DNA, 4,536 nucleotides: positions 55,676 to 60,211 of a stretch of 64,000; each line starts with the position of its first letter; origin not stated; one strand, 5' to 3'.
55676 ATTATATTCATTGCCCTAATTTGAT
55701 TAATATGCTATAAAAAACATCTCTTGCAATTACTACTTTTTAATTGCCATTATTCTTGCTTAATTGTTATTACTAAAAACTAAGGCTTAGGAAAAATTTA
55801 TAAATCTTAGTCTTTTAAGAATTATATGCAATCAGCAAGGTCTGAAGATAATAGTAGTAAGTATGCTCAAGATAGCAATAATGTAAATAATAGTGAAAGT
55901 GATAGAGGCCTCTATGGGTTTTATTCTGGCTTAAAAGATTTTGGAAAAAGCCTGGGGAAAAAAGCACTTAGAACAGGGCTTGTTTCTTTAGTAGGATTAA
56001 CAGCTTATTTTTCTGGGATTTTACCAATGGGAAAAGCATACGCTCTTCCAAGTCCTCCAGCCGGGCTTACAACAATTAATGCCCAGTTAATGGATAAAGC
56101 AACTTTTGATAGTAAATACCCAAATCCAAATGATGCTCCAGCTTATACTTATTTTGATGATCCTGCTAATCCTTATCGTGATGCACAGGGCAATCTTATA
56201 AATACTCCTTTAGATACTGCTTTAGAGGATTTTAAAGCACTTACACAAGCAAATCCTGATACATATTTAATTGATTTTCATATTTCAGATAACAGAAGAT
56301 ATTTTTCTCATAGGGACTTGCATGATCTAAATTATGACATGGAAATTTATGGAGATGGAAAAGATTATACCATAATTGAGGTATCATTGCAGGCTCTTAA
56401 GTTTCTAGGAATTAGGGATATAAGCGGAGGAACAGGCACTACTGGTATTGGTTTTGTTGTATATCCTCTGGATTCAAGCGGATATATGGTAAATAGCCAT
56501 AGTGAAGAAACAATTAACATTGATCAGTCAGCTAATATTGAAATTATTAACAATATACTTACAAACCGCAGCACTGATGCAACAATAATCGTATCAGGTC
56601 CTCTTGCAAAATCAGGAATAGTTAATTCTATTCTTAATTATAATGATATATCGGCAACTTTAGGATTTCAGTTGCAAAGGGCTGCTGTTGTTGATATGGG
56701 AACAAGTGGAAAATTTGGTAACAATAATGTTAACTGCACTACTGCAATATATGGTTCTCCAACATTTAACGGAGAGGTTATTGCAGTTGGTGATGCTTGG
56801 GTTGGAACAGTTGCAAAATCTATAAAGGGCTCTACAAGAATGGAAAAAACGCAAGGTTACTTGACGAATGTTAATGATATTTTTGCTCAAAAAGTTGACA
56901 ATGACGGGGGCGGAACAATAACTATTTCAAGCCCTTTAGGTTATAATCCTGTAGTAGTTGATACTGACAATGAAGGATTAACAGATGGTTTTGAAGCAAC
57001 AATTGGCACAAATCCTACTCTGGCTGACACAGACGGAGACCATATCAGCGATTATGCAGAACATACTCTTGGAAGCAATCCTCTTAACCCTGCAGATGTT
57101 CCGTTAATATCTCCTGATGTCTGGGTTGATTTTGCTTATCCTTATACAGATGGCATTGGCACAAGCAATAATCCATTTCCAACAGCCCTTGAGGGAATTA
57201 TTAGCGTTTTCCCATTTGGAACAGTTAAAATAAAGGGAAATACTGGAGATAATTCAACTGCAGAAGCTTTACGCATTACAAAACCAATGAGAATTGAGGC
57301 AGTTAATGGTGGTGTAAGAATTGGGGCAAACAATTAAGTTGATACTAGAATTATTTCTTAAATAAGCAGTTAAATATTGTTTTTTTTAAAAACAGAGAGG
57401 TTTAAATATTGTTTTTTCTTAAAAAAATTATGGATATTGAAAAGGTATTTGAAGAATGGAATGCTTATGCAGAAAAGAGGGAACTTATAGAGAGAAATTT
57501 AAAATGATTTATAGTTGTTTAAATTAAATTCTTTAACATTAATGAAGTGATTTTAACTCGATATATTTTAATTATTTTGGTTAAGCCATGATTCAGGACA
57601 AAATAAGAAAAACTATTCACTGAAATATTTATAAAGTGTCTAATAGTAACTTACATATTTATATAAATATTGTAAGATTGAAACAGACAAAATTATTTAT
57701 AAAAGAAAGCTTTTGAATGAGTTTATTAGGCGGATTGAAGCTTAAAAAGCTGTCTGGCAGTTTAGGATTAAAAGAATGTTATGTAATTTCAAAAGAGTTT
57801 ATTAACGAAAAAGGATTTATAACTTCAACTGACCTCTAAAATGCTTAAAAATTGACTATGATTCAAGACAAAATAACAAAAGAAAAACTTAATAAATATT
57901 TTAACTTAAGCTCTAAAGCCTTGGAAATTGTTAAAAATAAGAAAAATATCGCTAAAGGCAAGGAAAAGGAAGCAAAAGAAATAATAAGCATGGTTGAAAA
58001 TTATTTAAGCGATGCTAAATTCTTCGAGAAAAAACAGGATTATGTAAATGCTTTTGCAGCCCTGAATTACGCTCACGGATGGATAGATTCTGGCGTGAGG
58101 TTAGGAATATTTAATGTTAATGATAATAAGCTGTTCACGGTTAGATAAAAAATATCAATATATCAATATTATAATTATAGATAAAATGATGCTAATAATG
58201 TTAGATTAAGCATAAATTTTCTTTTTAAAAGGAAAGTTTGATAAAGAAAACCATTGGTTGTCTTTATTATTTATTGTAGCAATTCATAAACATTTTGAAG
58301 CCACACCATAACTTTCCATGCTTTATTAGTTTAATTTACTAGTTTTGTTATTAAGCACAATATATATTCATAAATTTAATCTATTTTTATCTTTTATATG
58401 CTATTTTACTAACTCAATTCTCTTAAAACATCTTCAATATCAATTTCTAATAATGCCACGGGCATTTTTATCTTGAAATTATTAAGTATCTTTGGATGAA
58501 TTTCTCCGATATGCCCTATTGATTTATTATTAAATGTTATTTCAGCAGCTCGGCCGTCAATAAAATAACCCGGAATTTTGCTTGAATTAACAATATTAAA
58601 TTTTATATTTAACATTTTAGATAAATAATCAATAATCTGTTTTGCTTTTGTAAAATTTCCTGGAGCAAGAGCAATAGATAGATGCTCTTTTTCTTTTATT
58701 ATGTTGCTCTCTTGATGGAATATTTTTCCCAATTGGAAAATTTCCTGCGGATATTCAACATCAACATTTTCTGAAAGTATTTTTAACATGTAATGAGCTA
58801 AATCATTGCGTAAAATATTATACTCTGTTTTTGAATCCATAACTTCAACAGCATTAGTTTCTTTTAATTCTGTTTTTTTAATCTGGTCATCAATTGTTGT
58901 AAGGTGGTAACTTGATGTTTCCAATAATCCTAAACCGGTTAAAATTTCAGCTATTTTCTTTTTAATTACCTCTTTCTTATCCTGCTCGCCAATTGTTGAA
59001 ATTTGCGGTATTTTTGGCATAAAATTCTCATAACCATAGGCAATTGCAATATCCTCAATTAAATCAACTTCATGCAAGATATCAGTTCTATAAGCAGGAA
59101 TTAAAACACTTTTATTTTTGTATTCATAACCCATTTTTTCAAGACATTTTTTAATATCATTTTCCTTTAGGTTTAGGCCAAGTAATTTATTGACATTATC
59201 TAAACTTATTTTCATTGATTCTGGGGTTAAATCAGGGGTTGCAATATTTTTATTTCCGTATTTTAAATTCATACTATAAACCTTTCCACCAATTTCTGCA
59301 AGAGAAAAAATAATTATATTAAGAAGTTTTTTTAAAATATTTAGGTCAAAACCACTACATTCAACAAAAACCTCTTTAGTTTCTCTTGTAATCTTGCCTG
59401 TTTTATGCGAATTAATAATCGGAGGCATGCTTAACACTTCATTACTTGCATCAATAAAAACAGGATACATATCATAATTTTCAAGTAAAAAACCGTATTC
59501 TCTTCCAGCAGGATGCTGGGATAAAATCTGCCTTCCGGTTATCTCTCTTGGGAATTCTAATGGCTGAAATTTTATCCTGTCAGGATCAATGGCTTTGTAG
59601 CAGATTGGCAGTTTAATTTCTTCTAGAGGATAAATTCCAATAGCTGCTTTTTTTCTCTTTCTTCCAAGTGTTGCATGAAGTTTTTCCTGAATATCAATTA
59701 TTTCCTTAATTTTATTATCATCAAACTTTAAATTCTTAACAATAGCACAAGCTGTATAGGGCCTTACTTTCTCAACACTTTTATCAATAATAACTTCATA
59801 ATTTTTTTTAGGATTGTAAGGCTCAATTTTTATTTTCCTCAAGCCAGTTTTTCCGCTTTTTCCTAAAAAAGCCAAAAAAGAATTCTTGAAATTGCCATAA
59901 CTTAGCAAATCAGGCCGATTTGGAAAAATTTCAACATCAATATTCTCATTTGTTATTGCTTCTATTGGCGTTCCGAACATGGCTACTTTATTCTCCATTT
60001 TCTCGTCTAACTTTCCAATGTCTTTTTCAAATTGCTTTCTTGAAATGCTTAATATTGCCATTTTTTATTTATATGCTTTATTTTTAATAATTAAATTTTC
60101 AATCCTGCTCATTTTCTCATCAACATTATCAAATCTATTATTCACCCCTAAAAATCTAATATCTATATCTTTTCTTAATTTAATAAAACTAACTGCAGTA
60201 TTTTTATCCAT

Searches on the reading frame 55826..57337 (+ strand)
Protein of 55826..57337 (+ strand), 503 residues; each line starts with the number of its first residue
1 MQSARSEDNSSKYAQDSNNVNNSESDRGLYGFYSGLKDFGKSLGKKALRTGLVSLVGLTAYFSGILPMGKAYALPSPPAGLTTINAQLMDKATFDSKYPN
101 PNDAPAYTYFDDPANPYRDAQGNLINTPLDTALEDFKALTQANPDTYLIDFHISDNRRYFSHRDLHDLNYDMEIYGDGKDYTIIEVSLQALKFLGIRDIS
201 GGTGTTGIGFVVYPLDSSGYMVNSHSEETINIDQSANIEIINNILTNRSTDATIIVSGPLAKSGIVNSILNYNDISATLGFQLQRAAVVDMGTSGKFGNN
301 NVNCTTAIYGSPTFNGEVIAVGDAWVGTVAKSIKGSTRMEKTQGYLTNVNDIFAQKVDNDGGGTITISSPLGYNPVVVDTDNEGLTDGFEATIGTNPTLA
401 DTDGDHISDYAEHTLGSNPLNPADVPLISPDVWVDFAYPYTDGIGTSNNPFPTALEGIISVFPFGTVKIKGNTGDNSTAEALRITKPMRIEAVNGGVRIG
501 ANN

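Call 29: search_protein_families(library=pfam, proteins=[window:55826-57337:+], max_evalue=0.0001)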
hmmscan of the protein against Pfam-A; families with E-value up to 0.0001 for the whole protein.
window:55826-57337:+ (503 aa): 1 family
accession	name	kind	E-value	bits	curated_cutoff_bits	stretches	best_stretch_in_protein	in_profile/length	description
PF18884.5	TSP3_bac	-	3.7e-09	36.7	25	2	379-399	1-21/22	Bacterial TSP3 repeat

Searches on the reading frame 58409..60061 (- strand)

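Call 29: search_protein_families(library=pfam, proteins=[window:58409-60061:-], max_evalue=0.0001)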
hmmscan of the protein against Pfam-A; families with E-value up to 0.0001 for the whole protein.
window:58409-60061:- (550 aa): 3 families
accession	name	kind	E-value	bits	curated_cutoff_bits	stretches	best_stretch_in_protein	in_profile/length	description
PF17759.6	tRNA_synthFbeta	-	2.8e-32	112.4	22.4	1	351-542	5-214/214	Phenylalanyl tRNA synthetase beta chain CLM domain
PF03484.21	B5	-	1e-21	77.3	28.6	1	283-344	1-67/67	tRNA synthetase B5 domain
PF03483.22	B3_4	-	7.9e-05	22.8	29.3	0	117-240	34-129/174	B3/4 domain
